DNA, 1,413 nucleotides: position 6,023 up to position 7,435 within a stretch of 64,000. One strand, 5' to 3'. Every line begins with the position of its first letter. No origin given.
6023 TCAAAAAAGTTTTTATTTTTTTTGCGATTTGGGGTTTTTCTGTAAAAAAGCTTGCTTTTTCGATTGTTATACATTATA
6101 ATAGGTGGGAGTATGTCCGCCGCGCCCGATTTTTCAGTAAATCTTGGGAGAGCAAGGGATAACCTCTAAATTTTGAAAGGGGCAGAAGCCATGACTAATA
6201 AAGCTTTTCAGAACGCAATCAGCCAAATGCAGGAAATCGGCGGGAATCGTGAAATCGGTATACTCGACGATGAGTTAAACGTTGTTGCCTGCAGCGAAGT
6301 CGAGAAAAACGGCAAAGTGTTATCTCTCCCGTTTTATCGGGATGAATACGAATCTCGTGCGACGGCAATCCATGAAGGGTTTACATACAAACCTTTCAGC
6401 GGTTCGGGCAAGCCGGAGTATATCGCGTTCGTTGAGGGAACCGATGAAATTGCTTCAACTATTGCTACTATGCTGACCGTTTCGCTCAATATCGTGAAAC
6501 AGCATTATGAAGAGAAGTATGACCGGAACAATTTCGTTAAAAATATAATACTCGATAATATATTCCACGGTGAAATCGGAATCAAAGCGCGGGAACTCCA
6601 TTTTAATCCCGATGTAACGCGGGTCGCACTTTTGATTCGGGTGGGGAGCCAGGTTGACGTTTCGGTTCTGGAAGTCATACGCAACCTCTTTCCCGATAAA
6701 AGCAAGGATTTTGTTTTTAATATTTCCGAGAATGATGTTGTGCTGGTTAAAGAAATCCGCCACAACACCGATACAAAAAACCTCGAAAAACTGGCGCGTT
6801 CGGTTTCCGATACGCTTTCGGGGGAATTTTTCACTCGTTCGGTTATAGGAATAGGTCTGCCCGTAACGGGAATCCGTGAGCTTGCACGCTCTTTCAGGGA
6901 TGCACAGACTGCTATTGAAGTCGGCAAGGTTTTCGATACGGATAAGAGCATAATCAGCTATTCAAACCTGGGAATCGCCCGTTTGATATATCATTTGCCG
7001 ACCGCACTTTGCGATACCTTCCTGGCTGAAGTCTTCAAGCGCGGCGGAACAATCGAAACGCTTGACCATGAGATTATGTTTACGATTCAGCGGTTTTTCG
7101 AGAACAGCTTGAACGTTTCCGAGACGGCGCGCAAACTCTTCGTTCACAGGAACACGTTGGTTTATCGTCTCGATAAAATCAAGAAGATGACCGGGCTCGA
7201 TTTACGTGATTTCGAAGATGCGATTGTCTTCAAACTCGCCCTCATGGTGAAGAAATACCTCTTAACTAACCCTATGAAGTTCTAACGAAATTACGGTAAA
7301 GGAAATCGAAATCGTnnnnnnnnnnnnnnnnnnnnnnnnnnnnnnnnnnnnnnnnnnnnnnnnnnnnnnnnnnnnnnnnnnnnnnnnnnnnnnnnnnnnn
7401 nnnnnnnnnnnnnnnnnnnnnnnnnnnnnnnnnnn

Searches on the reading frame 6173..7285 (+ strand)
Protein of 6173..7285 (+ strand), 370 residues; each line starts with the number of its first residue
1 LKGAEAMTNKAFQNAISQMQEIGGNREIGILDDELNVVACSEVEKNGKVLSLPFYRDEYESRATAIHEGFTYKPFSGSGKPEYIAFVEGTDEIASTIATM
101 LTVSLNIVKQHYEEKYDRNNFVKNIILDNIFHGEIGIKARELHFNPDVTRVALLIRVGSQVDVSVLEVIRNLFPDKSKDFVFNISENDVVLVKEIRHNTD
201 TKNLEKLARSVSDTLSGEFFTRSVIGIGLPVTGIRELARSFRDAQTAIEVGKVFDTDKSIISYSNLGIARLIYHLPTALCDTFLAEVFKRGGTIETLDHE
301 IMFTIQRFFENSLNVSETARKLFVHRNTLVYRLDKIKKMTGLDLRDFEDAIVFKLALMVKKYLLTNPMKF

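Call 15: search_protein_families(library=pfam, proteins=[window:6173-7285:+], max_evalue=0.1)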
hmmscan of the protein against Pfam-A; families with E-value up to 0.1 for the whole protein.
window:6173-7285:+ (370 aa): 3 families
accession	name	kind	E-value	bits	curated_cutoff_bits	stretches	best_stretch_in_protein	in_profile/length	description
PF13556.12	HTH_30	-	2.4e-20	72.5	27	1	304-358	4-58/59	PucR C-terminal helix-turn-helix domain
PF17853.6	GGDEF_2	-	1.3e-13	51.7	24.5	1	138-250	11-116/116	GGDEF-like domain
PF02954.25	HTH_8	-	0.0078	16.4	22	1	314-335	20-41/42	Bacterial regulatory protein, Fis family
